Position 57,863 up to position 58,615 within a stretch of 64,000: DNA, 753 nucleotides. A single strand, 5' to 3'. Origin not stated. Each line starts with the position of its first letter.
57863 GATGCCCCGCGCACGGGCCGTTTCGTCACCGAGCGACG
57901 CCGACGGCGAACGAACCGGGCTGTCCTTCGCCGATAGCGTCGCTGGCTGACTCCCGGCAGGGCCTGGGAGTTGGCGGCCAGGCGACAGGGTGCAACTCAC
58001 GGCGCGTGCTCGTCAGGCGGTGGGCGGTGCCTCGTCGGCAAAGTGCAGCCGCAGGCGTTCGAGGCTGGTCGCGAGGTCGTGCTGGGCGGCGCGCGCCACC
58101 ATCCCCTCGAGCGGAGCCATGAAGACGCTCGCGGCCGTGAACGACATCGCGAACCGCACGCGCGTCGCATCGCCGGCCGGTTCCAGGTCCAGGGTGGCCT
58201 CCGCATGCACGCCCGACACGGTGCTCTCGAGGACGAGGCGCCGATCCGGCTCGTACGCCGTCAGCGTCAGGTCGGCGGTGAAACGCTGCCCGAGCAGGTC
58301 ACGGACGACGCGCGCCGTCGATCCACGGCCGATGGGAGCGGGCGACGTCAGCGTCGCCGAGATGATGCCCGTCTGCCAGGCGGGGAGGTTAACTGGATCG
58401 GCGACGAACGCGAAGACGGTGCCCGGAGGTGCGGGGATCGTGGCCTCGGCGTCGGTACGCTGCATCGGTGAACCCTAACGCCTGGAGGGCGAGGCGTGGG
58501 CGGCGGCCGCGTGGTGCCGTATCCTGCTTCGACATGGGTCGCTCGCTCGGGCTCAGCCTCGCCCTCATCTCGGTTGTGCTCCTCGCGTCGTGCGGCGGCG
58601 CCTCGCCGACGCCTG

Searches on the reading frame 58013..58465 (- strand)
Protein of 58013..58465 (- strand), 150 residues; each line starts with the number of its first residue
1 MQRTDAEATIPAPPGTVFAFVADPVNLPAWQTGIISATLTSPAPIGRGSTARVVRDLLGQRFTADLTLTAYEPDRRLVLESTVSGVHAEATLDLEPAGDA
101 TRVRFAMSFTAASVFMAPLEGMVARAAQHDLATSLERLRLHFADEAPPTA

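Call 15: search_protein_families(library=pfam, proteins=[window:58013-58465:-])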
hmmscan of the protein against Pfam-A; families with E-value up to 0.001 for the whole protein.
window:58013-58465:- (150 aa): 3 families
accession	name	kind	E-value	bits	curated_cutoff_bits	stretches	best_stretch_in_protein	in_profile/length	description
PF10604.15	Polyketide_cyc2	-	4e-19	69.8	27.4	1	1-140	1-139/142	Polyketide cyclase / dehydrase and lipid transport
PF03364.25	Polyketide_cyc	-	5.9e-08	33.5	23.4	1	10-135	1-125/126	Polyketide cyclase / dehydrase and lipid transport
PF08327.17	AHSA1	-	8.8e-08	32.9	22.1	1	12-113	2-100/125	Activator of Hsp90 ATPase homolog 1-like protein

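Call 37: find_encoding_contigs(protein=window:58013-58465:-, flank=10000, max_places=10)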
Protein window:58013-58465:- (150 aa): no gene with exactly this product is on record in the collection.

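Call 59: search_protein_families(library=ncbifam, proteins=[window:58013-58465:-], max_evalue=0.00001)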
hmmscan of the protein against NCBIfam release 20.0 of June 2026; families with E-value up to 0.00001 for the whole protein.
window:58013-58465:- (150 aa): 1 family
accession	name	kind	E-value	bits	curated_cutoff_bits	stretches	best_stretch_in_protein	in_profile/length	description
NF047960.1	TA_Rv0910_toxin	equivalog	2.7e-19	69.6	100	1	1-139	1-139/141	type II toxin-antitoxin system Rv0910 family toxin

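Call 69: find_homologous_proteins(query=window:58013-58465:-, max_evalue=1e-20)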
Query window:58013-58465:- (150 aa): 22 proteins with E <= 1e-20 among 318 candidates.
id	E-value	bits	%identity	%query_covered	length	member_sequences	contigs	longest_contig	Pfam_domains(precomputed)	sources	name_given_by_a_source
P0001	6.0e-89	313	100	100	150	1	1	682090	PF08327.18,PF03364.26,PF10604.16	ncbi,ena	-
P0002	9.1e-61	222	73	95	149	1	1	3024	PF08327.18,PF03364.26,PF10604.16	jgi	jgi:uncharacterized protein YndB with AHSA1/START domain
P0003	2.7e-58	214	70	97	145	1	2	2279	PF08327.18,PF10604.16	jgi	jgi:uncharacterized protein YndB with AHSA1/START domain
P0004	9.1e-57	209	71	95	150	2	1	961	PF08327.18,PF03364.26,PF10604.16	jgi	-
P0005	4.4e-56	207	73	95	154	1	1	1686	PF08327.18,PF03364.26,PF10604.16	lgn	-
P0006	7.2e-54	200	69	95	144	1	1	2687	PF08327.18,PF10604.16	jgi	jgi:uncharacterized protein YndB with AHSA1/START domain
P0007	9.6e-54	199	69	95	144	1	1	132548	PF08327.18,PF10604.16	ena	-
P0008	1.1e-53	199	69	95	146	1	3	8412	PF08327.18,PF03364.26,PF10604.16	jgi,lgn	-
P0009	2.7e-53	198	68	95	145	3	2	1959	PF08327.18,PF10604.16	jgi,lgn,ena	-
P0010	2.9e-53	198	68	96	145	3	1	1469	PF08327.18,PF10604.16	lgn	-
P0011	1.4e-48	182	64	97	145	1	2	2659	PF08327.18,PF03364.26,PF10604.16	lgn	-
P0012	4.0e-48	181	65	95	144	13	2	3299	PF08327.18,PF10604.16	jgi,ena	jgi:hypothetical protein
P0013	6.4e-45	171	59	95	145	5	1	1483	PF08327.18,PF10604.16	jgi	jgi:hypothetical protein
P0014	7.8e-43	164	58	96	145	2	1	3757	PF08327.18,PF10604.16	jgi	jgi:uncharacterized protein YndB with AHSA1/START domain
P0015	1.1e-42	163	61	93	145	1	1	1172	PF08327.18,PF03364.26,PF10604.16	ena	-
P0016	2.5e-42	162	59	93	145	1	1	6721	PF08327.18,PF03364.26,PF10604.16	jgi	jgi:uncharacterized protein YndB with AHSA1/START domain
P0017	3.6e-42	162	59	95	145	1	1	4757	PF10604.16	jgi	jgi:uncharacterized protein YndB with AHSA1/START domain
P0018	1.6e-41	160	59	93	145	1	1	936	PF08327.18,PF03364.26,PF10604.16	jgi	jgi:uncharacterized protein YndB with AHSA1/START domain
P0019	8.8e-41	157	60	93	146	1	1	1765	PF08327.18,PF03364.26,PF10604.16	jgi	jgi:uncharacterized protein YndB with AHSA1/START domain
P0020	2.3e-32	130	52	92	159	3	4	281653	PF03364.26,PF10604.16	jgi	jgi:carbon monoxide dehydrogenase subunit G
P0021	1.0e-31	128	51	95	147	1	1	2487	PF10604.16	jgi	jgi:uncharacterized protein YndB with AHSA1/START domain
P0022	5.9e-30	122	51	89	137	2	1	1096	PF08327.18,PF03364.26,PF10604.16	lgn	-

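Call 70: find_encoding_contigs(protein=P0001, flank=10000, max_places=5)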
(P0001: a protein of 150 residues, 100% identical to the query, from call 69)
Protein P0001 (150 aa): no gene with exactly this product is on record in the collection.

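Call 71: find_encoding_contigs(protein=P0002, flank=5000, max_places=5)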
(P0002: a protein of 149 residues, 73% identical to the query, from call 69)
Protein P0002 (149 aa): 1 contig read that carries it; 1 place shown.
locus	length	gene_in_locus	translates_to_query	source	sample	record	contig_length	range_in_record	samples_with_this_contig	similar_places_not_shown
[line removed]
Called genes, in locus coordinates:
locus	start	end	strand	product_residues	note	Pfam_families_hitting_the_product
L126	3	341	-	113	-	?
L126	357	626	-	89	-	PF01206:TusA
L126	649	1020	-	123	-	PF02635:DsrE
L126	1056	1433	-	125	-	PF25213:HVO_A0261_N (faint), PF12840:HTH_20, PF25212:HVO_A0114 (weak), PF01022:HTH_5, PF12802:MarR_2 (weak)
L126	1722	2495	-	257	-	-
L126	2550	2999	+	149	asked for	PF10604:Polyketide_cyc2, PF03364:Polyketide_cyc (weak), PF08327:AHSA1 (weak)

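Call 72: find_encoding_contigs(protein=P0007, flank=5000, max_places=5)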
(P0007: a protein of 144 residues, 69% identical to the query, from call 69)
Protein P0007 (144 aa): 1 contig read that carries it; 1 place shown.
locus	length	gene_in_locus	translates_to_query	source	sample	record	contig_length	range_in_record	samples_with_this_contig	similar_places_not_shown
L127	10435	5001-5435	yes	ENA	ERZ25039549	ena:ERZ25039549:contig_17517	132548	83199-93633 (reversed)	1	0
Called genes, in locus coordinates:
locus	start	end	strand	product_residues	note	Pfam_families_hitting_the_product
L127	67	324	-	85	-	PF22180:RH3_dom (weak), PF21432:56B_RHH (faint)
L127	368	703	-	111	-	-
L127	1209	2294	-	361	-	PF07676:PD40 (faint), PF26549:Tricorn_N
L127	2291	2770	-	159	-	PF08281:Sigma70_r4_2, PF04545:Sigma70_r4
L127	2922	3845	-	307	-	PF26549:Tricorn_N (weak), PF25174:Beta-prop_THOC3 (faint), PF26550:Tricorn_2nd (weak), PF07676:PD40 (faint), PF26549:Tricorn_N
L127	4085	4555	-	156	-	-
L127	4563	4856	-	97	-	-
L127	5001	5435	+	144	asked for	PF10604:Polyketide_cyc2, PF08327:AHSA1 (weak)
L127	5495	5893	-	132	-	-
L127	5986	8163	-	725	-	PF01326:PPDK_N, PF00391:PEP-utilizers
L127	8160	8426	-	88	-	-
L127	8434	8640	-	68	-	PF00440:TetR_N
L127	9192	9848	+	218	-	PF00583:Acetyltransf_1, PF13673:Acetyltransf_10 (weak), PF13508:Acetyltransf_7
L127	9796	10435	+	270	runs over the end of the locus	PF08241:Methyltransf_11 (faint), PF13649:Methyltransf_25 (weak)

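Call 73: list_cluster_members(proteins=[P0001])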
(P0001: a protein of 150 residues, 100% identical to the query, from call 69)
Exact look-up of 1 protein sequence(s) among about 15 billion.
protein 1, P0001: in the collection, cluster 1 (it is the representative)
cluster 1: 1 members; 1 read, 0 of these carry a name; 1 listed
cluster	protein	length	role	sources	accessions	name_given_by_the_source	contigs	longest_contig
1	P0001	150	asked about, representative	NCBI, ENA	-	-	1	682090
